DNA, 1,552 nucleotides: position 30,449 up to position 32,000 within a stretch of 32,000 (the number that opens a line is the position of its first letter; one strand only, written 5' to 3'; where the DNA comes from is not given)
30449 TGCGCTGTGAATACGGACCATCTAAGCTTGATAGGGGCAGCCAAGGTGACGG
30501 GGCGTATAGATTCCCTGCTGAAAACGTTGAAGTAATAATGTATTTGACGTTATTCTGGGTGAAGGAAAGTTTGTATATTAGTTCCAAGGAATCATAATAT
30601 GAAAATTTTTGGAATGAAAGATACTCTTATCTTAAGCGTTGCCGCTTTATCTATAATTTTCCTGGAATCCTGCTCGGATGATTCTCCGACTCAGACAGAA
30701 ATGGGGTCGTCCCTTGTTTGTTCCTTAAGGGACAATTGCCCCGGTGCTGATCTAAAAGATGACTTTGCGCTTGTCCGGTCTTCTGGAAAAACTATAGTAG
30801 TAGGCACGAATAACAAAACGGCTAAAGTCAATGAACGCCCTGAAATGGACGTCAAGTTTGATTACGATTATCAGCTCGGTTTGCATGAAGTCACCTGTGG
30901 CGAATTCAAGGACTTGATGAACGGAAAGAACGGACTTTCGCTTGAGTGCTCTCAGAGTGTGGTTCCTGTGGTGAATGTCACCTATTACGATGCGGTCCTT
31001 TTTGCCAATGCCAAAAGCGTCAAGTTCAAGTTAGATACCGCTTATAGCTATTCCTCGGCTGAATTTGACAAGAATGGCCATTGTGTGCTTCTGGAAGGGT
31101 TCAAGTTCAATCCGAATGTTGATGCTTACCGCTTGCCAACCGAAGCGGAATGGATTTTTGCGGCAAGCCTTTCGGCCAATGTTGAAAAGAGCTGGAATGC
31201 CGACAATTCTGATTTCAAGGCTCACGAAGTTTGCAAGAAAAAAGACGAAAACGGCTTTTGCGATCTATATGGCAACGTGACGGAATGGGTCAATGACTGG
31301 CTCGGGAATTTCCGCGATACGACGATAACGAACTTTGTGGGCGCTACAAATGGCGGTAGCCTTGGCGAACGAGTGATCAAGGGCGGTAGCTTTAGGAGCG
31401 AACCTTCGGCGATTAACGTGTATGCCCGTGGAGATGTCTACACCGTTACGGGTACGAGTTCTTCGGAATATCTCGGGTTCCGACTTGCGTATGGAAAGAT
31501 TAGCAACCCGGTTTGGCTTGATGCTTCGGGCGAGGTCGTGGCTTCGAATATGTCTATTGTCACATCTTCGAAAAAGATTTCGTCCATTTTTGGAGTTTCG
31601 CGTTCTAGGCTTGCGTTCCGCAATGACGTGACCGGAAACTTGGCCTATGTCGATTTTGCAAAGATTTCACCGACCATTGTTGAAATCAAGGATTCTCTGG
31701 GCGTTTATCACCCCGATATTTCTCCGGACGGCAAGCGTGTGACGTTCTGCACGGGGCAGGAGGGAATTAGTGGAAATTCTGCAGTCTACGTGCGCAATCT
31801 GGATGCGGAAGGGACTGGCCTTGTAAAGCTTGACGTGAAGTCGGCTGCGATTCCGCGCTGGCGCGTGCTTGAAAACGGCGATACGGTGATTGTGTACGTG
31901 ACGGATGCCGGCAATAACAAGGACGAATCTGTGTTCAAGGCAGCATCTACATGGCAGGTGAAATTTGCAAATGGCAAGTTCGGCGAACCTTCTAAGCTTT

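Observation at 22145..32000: Tandem array of at least four paralogous ~100-kDa three-domain lipoprotein genes (FGE-like, beta-propeller, SGNH/DltD-like)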

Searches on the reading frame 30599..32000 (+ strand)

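Call 4: search_protein_families(library=pfam, proteins=[window:30599-32000:+], max_evalue=1)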
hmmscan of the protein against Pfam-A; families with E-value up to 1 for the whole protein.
window:30599-32000:+ (467 aa): 2 families
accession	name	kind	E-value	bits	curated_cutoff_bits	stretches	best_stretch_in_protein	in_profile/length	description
PF03781.23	FGE-sulfatase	-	1.2e-24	87.8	23.3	1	65-297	12-254/255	Sulfatase-modifying factor enzyme 1-like domain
PF07676.18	PD40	-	0.0043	17.4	20.9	1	371-398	13-38/38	WD40-like Beta Propeller Repeat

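Call 5: search_protein_families(library=ncbifam, proteins=[window:30599-32000:+], max_evalue=1)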
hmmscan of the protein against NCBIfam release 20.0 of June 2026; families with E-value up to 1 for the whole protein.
window:30599-32000:+ (467 aa): 7 families
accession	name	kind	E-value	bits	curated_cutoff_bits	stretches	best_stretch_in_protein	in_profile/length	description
TIGR02171.1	Fb_sc_TIGR02171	subfamily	1.6e-191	638.6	544.35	1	14-467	6-450/912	TIGR02171 family lipoprotein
TIGR03440.2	egtB_TIGR03440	equivalog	3.8e-09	36.1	360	1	56-272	171-391/413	ergothioneine biosynthesis protein EgtB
TIGR03525.2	GldK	equivalog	5.7e-07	29.2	350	2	214-296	317-403/408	T9SS ring complex lipoprotein PorK/GldK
TIGR04344.1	ovoA_Nterm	equivalog_domain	7.3e-05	21.8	400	1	173-277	316-428/444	5-histidylcysteine sulfoxide synthase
TIGR03524.1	GldJ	equivalog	0.00046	19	458.2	2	198-235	328-365/559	gliding motility lipoprotein GldJ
NF041186.1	SenA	equivalog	0.046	13.1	420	1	177-273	290-360/382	selenoneine synthase SenA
TIGR02800.1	propeller_TolB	equivalog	0.13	11.2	343.15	1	370-439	194-258/418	Tol-Pal system beta propeller repeat protein TolB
